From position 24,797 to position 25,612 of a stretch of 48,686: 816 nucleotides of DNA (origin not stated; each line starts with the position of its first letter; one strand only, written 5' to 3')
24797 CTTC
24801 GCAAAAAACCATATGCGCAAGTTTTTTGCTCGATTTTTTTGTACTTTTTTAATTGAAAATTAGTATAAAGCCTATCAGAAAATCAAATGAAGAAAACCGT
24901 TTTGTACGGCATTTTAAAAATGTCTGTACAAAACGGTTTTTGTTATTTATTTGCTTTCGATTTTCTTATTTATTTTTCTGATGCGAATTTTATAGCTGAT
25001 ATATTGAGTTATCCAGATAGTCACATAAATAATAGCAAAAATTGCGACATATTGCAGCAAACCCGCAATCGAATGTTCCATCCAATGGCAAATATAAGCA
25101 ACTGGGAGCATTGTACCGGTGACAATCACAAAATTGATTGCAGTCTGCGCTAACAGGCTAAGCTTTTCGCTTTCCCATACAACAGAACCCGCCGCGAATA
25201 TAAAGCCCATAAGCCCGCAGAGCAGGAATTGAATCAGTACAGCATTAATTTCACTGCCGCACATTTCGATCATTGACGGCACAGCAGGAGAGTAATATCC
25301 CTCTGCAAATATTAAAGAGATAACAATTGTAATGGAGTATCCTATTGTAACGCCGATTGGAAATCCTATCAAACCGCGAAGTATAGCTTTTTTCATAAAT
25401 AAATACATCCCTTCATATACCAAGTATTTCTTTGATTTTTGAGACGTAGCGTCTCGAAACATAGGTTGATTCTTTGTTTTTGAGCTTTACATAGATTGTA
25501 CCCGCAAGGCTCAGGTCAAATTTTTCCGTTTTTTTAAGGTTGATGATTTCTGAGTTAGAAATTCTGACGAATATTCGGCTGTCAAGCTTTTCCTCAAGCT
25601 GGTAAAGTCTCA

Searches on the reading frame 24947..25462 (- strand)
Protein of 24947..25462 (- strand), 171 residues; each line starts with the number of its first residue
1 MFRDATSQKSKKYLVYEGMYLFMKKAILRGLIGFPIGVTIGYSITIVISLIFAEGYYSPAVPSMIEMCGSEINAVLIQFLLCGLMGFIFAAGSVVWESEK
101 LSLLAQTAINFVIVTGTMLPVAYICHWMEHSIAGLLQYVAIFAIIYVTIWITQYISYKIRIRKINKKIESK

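Call 76: search_protein_families(library=pfam, proteins=[window:24947-25462:-], max_evalue=0.00001)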
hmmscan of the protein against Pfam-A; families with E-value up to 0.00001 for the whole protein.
window:24947-25462:- (171 aa): 1 family
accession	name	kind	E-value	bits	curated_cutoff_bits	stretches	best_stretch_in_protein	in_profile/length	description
PF11457.13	DUF3021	-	3.3e-38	131.3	24.7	1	28-168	2-130/130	Protein of unknown function (DUF3021)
